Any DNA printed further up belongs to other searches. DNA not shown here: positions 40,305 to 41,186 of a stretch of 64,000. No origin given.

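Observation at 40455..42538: Arginine decarboxylase (pyruvoyl-dependent, AaxB/PdaD-type) plus APC antiporter pair, a Chlamydia-like arginine-agmatine exchange module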

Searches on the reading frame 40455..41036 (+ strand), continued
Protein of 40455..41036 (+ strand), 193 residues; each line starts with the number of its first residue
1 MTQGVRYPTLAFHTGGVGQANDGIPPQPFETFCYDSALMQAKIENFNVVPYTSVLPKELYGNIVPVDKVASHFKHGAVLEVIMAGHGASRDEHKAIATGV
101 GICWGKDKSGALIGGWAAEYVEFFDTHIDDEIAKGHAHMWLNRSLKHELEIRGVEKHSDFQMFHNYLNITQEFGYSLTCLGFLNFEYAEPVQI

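Call 31: list_cluster_members(proteins=[P0302, P0303, P0301, P0310, P0326, P0329, P0344, P0336, P0042, P0339])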
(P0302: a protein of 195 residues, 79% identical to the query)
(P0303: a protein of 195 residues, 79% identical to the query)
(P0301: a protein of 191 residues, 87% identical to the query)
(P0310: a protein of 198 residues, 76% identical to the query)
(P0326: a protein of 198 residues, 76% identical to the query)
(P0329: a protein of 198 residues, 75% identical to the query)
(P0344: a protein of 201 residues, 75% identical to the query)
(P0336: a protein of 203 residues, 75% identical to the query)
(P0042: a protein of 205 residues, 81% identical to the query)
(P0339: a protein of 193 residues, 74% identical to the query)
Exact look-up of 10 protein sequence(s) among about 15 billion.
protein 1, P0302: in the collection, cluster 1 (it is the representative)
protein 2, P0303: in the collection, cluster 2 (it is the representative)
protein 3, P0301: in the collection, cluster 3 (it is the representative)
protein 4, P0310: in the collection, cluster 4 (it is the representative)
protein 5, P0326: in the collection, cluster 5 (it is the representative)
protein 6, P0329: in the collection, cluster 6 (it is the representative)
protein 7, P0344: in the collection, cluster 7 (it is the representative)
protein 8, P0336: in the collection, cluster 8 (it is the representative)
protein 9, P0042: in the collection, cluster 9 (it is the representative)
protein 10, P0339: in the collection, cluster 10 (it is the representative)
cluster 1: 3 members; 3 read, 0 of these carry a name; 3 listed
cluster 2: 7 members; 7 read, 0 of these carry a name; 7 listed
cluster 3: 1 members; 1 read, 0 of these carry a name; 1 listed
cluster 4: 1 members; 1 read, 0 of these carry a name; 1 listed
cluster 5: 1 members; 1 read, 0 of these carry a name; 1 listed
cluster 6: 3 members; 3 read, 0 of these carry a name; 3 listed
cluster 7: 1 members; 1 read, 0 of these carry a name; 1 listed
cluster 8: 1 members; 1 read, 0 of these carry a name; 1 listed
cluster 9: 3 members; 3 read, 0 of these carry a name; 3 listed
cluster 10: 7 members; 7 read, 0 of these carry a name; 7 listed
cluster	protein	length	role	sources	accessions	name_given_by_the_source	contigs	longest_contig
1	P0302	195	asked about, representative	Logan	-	-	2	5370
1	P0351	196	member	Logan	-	-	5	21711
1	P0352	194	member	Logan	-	-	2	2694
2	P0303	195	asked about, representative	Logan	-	-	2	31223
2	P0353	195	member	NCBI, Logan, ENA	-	-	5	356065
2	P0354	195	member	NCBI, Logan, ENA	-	-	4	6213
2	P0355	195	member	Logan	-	-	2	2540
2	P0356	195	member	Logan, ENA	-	-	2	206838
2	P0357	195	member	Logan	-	-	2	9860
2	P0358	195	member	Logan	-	-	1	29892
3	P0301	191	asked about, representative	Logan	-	-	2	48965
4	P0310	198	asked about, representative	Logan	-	-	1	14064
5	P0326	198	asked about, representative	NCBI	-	-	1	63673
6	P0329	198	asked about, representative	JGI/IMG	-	-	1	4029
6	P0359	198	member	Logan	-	-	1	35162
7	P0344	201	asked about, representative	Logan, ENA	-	-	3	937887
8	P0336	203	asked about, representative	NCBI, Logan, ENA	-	-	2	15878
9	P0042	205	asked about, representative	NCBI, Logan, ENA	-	-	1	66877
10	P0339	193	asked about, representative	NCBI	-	-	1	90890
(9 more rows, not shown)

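Call 37: find_encoding_contigs(protein=P0042, flank=5000, max_places=1)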
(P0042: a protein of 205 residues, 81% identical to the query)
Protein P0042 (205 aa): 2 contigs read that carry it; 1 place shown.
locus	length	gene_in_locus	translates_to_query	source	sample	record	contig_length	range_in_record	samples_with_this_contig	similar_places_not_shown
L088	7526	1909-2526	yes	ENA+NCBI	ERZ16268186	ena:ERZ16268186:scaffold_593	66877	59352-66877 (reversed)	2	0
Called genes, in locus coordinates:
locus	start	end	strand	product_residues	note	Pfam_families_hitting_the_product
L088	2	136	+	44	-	?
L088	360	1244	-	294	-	PF25084:LbH_EIF2B (weak), PF25087:GMPPB_C (weak), PF00132:Hexapep, PF25084:LbH_EIF2B (weak), PF00132:Hexapep, PF13720:Acetyltransf_11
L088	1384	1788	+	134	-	-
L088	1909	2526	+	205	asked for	PF01862:PvlArgDC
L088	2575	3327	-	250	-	-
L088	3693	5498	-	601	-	PF02534:T4SS-DNA_transf, PF10412:TrwB_AAD_bind, PF12696:TraG-D_C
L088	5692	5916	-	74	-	PF01551:Peptidase_M23 (weak)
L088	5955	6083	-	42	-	-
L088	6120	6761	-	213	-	-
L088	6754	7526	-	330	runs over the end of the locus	PF00437:T2SSE, PF27713:UCP018868 (faint)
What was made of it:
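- In another lineage (L088) the decarboxylase stands alone (call 37).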

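Call 38: find_encoding_contigs(protein=P0123, flank=5000, max_places=1)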
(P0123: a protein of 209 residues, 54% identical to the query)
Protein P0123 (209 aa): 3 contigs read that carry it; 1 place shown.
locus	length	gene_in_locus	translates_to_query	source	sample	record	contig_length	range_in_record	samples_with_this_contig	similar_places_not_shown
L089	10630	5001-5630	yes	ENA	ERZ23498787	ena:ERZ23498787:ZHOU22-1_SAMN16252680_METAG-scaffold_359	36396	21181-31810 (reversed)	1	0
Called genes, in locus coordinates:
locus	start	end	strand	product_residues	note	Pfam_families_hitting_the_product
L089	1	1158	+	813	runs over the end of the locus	PF00404:Dockerin_1, PF25390:WD40_RLD, PF13540:RCC1_2, PF00415:RCC1 (weak), PF00415:RCC1, PF13540:RCC1_2, PF25390:WD40_RLD, PF00415:RCC1, +5 more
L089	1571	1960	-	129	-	-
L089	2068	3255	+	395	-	-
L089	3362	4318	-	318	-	PF00753:Lactamase_B, PF19583:ODP (faint), PF17778:WHD_BLACT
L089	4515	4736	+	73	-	-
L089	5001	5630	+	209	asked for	PF01862:PvlArgDC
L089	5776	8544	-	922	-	-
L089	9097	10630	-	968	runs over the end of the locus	PF00656:Peptidase_C14 (weak)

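Call 45: search_solved_structures(query=A1, max_evalue=1, show_alignments=1)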
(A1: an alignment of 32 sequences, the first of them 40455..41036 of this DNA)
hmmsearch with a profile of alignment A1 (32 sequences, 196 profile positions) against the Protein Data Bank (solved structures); distinct sequences matched with E-value up to 1: 2.
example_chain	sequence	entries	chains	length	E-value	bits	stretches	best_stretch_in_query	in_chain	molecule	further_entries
1n2m_A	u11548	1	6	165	1.2e-06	31.9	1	36-139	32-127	Pyruvoyl-dependent arginine decarboxylase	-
2qqd_C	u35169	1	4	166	3.8e-06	30.2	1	36-139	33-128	Pyruvoyl-dependent arginine decarboxylase (EC 4.1.1.19) (PvlArgDC)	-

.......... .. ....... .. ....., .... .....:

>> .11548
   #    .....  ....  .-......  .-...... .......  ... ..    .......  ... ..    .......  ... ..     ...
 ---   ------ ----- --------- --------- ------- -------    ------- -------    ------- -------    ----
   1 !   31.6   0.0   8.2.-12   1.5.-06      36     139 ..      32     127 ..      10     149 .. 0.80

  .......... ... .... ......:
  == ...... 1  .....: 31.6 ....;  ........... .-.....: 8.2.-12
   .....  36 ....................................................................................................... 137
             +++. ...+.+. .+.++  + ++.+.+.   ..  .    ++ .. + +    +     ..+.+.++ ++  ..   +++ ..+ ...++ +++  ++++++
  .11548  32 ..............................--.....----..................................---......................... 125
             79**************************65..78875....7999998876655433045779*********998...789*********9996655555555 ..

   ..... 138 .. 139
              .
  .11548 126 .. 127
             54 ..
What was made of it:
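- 40608..40613 (+): Codons for Thr52-Ser53, the predicted serinolysis site; Ser53 would become the pyruvoyl cofactor. The profile alignment to PDB 1N2M puts them on M. jannaschii Ser53 and Asn47, and puts Glu119 on Glu109 (call 45).
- Tried and rejected: A profile was needed (call 45).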

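Call 50: predict_structure(alignment_id=A1)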
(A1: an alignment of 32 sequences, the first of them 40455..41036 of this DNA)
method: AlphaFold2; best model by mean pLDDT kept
length: 193 residues; sequences in the alignment: 32
mean_pLDDT: 96.5   pTM: 0.90
mean pLDDT of the five models: 96.5, 96.0, 94.5, 94.4, 94.2
residues with pLDDT >= 90: 180; 70-90: 12; 50-70: 1; < 50: 0
segments of 3 or more residues with pLDDT < 50: none
pLDDT, mean of each block of 10 residues (from residue 1): 88 98 92 97 97 95 98 98 98 98 97 98 98 98 98 96 99 98 94 83
secondary structure, 60 per line:
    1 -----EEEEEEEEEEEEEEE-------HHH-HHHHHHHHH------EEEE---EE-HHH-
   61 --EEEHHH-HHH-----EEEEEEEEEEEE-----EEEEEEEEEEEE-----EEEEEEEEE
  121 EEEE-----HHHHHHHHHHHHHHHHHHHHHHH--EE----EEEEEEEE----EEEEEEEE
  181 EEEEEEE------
elements in order: E6-20 H32-40 E47-50 E63-65 E78-89 E95-106 E112-124 H130-152 E161-168 E173-187
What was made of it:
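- On PvlArgDC superfamily (Pfam PF01862): AlphaFold2 model with pLDDT 96.5 and pTM 0.90 (call 50).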

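Call 56: fold_search(model_id=the predicted structure, library=pdb)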
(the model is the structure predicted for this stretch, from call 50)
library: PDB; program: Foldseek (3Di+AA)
matches with E <= 10: 1164; with E <= 0.001: 9
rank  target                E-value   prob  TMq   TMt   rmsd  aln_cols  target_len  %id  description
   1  2qqd_H                5.3e-13  1.00  0.66  0.82   3.6       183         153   18  N47A mutant of Pyruvoyl-dependent Arginine Decarboxylase from Methanococcus jannashii (released 2008-03-18)
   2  2qqd_F                1.8e-12  1.00  0.67  0.83   3.5       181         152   19  N47A mutant of Pyruvoyl-dependent Arginine Decarboxylase from Methanococcus jannashii (released 2008-03-18)
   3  2qqd_C                1.9e-12  1.00  0.67  0.80   3.6       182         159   19  N47A mutant of Pyruvoyl-dependent Arginine Decarboxylase from Methanococcus jannashii (released 2008-03-18)
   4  1n2m_E                2.3e-12  1.00  0.67  0.78   3.6       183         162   18  The S53A Proenzyme Structure of Methanococcus jannaschii. (released 2003-03-25)
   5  1n2m_D                2.3e-12  1.00  0.66  0.80   3.7       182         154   18  The S53A Proenzyme Structure of Methanococcus jannaschii. (released 2003-03-25)
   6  1n2m_C                3.7e-12  1.00  0.66  0.77   3.6       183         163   18  The S53A Proenzyme Structure of Methanococcus jannaschii. (released 2003-03-25)
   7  1n2m_A                3.7e-12  1.00  0.66  0.79   3.6       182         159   18  The S53A Proenzyme Structure of Methanococcus jannaschii. (released 2003-03-25)
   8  1n2m_F                4.7e-12  1.00  0.66  0.82   3.6       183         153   18  The S53A Proenzyme Structure of Methanococcus jannaschii. (released 2003-03-25)
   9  1n2m_B                5.6e-12  1.00  0.67  0.80   3.6       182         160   19  The S53A Proenzyme Structure of Methanococcus jannaschii. (released 2003-03-25)
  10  1pya_B                1.7e-03  1.00  0.52  0.44   6.9       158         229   13  REFINED STRUCTURE OF THE PYRUVOYL-DEPENDENT HISTIDINE DECARBOXYLASE FROM LACTOBACILLUS 30A (released 1994-01-31)
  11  6nk2_A                2.3e-02  0.15  0.16  0.17  19.2       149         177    9  EphA2 LBD in complex with bA-WLA-YRPK bio peptide (released 2019-05-01)
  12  6nk2_B                2.6e-02  0.15  0.16  0.17  18.1       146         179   12  EphA2 LBD in complex with bA-WLA-YRPK bio peptide (released 2019-05-01)
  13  7y63_A                4.7e-02  0.18  0.19  0.08  14.3       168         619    8  ApoSIDT2-pH7.4 (released 2023-06-21)
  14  8tv5_C                5.2e-02  0.14  0.17  0.12  18.0       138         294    9  Structure of the EphA2 LBDCRD bound to FabS1CE_L1 in a 2:1 (EphA2 to Fab) ratio (released 2024-09-11)
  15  6nkp_B                5.6e-02  0.13  0.16  0.17  18.9       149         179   11  EphA2 LBD in complex with bA-WLA-YSKbio peptide (released 2019-05-01)
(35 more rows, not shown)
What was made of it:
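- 40455..41036 (+): aaxB: pyruvoyl-dependent arginine decarboxylase proenzyme, 193 aa. Predicted beta subunit is residues 1-52; predicted alpha subunit is residues 53-193 with an N-terminal pyruvoyl group. AlphaFold2 model with pLDDT 96.5, whose best structural match is M. jannaschii PvlArgDC at E 5e-13 (calls 50, 56).
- On PvlArgDC superfamily (Pfam PF01862): The top Foldseek hits in the PDB are 2QQD and 1N2M, at E 5e-13 and target-normalised TM-score 0.77-0.83 (call 56).
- Closest known: Archaeal pyruvoyl-dependent arginine decarboxylase PdaD. Same: Same pyruvoyl-forming Ser53, and the same Asn47, Glu109 and Asp35 equivalents (calls 45, 56).
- The model has pLDDT 96.5 and its top fold match is PvlArgDC (calls 50, 56). 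The partner enzyme has the PvlArgDC fold rather than the histidine decarboxylase fold (call 56).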
